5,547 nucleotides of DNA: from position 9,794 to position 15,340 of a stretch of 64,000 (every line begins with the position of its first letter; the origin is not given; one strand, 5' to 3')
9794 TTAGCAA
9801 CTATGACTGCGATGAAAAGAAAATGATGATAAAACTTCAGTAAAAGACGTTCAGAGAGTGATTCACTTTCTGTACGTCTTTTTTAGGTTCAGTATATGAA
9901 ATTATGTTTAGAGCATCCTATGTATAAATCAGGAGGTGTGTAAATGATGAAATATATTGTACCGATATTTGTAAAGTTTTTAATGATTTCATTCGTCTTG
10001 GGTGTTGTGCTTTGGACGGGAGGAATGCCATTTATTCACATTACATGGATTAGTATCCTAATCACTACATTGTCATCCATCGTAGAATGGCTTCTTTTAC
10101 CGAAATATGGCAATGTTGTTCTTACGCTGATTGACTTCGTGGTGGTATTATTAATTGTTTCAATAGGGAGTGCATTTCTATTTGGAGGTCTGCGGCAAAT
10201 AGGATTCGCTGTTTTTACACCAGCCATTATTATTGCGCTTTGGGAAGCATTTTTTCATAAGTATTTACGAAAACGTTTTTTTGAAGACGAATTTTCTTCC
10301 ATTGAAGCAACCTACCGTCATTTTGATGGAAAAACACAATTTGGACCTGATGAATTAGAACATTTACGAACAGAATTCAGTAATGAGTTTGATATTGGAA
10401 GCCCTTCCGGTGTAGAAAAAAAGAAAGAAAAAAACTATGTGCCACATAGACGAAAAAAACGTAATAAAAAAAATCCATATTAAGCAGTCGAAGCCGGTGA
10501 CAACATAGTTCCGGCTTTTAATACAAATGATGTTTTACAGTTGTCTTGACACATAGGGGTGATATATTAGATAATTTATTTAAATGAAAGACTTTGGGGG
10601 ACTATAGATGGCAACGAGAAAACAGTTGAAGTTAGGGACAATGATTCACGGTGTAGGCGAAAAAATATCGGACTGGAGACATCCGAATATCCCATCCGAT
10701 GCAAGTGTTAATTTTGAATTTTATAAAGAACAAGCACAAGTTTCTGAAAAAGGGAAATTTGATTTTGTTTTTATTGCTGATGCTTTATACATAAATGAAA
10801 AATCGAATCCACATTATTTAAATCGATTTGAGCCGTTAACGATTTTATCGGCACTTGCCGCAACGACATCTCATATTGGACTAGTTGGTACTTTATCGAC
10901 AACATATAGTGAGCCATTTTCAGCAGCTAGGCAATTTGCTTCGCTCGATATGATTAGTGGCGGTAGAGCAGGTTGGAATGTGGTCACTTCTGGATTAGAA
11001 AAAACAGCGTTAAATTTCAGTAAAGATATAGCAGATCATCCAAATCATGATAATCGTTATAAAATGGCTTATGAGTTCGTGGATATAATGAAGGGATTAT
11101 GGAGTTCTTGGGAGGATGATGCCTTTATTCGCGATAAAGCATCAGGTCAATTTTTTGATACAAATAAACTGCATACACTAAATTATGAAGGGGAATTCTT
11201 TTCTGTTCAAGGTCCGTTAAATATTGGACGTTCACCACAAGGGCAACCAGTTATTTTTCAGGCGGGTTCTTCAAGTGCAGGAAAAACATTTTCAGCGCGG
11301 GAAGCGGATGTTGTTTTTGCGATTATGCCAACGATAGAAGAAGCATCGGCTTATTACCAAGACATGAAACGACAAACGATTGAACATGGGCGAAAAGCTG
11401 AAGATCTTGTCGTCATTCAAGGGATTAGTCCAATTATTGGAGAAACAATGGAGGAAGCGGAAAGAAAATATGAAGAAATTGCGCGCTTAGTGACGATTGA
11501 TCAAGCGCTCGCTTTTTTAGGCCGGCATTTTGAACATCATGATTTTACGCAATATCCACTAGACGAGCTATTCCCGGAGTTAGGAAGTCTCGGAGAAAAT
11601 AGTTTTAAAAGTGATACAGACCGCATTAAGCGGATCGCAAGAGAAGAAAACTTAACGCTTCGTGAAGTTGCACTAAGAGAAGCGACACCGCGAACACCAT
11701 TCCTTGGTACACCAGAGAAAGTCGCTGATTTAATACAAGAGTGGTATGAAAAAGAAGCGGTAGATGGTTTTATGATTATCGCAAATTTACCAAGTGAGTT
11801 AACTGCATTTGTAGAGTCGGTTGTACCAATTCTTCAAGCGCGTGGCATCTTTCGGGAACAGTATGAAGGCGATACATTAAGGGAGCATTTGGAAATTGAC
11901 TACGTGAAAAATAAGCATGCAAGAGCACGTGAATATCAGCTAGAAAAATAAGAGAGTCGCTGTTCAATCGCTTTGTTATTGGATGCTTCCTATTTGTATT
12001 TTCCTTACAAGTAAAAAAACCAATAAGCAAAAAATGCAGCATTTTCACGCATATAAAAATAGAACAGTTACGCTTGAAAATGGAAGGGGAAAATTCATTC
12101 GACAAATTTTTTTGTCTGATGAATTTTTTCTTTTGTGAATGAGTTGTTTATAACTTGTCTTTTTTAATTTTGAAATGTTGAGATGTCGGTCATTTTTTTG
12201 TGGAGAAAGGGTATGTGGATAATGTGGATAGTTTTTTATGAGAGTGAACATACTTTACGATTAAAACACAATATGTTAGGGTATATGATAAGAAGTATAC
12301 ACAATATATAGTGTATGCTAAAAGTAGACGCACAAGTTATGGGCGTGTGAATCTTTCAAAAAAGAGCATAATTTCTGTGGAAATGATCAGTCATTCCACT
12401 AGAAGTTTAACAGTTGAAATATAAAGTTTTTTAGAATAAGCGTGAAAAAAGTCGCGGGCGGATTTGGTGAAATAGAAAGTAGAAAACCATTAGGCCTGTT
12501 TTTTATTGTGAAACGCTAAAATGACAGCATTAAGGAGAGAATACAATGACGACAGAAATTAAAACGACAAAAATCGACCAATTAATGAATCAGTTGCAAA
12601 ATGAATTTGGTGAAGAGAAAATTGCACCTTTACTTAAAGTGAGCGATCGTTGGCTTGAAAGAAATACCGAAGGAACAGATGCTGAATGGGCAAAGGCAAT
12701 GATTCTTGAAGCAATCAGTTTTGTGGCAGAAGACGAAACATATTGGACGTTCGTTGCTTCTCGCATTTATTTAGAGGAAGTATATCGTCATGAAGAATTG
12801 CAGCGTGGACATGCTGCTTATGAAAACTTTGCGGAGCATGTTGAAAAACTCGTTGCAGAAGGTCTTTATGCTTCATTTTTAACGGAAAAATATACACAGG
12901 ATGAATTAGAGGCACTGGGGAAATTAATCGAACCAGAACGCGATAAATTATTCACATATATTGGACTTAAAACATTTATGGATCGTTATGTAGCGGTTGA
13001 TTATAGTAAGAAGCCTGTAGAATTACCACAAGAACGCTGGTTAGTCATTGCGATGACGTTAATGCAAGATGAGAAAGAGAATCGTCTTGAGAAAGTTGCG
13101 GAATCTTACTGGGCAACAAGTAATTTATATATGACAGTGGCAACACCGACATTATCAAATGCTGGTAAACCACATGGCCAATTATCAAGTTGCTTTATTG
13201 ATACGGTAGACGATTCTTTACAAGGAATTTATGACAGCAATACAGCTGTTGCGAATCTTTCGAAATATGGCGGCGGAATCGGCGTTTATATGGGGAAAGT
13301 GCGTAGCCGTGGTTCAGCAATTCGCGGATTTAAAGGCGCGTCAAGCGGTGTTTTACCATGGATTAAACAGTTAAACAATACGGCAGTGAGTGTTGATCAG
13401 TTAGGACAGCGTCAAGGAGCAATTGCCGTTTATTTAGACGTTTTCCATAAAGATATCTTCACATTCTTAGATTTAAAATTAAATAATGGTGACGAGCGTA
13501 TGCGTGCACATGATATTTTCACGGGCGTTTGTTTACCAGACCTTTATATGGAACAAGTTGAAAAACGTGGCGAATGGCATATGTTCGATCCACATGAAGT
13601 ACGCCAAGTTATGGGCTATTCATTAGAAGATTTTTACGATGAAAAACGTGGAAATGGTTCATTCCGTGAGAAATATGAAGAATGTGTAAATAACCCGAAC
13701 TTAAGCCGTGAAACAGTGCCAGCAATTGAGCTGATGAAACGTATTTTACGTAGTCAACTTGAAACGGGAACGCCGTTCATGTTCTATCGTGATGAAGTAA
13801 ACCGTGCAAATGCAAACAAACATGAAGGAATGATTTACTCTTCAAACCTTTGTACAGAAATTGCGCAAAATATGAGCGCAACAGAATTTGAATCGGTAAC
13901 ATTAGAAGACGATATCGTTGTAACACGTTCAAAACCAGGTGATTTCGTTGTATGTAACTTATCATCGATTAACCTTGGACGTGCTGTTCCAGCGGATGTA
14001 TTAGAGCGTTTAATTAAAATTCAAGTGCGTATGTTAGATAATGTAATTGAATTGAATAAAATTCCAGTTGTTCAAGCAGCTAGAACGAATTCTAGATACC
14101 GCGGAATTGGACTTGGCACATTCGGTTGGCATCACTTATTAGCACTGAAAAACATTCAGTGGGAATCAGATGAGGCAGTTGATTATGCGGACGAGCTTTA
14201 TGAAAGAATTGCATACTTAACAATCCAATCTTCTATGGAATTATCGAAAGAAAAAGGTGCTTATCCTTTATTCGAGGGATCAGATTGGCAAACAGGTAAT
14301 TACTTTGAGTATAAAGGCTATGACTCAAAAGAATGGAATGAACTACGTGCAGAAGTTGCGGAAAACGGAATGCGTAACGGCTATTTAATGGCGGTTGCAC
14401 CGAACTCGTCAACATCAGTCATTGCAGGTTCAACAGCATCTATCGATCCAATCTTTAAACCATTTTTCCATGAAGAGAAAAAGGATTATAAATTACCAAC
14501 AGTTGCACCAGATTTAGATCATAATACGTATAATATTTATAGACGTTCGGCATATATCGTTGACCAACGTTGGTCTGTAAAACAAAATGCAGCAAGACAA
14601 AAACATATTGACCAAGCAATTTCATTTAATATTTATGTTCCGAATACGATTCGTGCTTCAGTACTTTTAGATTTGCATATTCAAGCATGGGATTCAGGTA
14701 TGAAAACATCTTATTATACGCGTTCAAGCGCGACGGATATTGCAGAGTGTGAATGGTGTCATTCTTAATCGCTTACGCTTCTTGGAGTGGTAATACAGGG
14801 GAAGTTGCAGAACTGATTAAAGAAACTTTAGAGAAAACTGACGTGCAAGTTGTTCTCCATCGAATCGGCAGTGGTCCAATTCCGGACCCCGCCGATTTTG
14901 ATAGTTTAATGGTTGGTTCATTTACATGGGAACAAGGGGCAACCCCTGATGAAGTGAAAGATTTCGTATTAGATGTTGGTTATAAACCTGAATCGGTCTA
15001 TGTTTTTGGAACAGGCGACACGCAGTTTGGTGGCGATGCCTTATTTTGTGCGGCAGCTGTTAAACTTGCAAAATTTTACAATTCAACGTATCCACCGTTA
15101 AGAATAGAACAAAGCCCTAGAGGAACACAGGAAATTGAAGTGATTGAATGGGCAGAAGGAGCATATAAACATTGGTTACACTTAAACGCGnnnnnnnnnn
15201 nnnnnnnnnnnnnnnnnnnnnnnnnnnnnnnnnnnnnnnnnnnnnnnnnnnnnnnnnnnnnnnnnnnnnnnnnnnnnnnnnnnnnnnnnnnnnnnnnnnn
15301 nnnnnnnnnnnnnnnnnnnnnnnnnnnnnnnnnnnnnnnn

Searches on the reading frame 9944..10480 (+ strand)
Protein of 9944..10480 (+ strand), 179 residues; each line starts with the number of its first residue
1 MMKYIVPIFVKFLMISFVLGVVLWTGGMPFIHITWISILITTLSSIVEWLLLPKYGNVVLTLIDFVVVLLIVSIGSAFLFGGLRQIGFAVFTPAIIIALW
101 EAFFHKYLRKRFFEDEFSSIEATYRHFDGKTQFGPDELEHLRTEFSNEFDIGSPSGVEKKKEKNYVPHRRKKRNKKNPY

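Call 49: search_protein_families(library=pfam, proteins=[window:9944-10480:+], max_evalue=0.001)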
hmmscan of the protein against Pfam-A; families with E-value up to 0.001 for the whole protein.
window:9944-10480:+ (179 aa): 1 family
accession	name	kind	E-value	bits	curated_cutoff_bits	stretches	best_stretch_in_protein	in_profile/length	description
PF10710.14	DUF2512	-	1e-21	77.4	26.5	1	2-119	1-120/136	Protein of unknown function (DUF2512)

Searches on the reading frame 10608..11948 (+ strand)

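Call 49: search_protein_families(library=pfam, proteins=[window:10608-11948:+], max_evalue=0.001)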
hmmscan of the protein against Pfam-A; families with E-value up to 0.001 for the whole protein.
window:10608-11948:+ (447 aa): 1 family
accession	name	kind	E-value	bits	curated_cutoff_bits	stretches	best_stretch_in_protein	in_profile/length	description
PF00296.26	Bac_luciferase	-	3.7e-45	155.1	27.9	1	31-382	17-309/314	Luciferase-like monooxygenase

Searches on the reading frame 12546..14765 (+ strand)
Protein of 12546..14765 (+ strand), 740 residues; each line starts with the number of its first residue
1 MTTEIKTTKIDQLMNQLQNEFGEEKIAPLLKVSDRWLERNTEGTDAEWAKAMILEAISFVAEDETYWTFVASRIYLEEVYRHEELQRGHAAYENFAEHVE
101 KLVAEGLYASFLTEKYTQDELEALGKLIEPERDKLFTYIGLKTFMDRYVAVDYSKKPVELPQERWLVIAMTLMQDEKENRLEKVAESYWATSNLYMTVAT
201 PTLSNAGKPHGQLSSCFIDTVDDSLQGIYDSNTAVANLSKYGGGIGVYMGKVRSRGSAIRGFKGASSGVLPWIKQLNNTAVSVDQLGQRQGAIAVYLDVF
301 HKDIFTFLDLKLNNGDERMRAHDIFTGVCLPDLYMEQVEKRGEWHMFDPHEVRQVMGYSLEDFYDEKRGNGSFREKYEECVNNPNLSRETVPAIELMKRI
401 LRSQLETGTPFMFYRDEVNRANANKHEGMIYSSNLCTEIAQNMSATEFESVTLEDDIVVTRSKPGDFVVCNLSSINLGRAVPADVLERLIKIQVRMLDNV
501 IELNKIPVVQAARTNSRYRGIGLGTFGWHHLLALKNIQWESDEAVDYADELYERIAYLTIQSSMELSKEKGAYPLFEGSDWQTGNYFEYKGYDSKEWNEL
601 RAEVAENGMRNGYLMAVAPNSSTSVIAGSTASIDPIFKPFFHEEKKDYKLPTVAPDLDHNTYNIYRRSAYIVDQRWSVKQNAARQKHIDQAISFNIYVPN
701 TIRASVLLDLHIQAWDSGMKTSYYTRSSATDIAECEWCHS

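Call 49: search_protein_families(library=pfam, proteins=[window:12546-14765:+], max_evalue=0.001)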
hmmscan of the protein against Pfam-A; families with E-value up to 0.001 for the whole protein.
window:12546-14765:+ (740 aa): 2 families
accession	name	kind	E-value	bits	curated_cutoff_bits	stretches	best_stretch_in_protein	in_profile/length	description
PF02867.20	Ribonuc_red_lgC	-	4e-161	537.7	23.9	1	214-725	1-523/523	Ribonucleotide reductase, barrel domain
PF00317.26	Ribonuc_red_lgN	-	5.7e-21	74.8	28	1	135-211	2-77/77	Ribonucleotide reductase, all-alpha domain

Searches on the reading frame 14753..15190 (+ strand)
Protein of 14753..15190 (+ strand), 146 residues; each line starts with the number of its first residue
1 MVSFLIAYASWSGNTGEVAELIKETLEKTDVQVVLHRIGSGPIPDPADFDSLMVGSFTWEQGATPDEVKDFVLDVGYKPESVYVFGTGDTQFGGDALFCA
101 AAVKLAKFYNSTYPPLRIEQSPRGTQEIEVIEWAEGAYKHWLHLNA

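Call 49: search_protein_families(library=pfam, proteins=[window:14753-15190:+], max_evalue=0.001)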
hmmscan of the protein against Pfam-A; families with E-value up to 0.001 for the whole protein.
window:14753-15190:+ (146 aa): 3 families
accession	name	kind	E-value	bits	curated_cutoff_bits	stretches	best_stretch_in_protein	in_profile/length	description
PF00258.30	Flavodoxin_1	-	3.4e-09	37.4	25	1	6-107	1-111/143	Flavodoxin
PF12724.12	Flavodoxin_5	-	7.2e-06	26.8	27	1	5-72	1-66/145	Flavodoxin domain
PF12641.12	Flavodoxin_3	-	2.4e-05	24.7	27.5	1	5-87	1-76/160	Flavodoxin domain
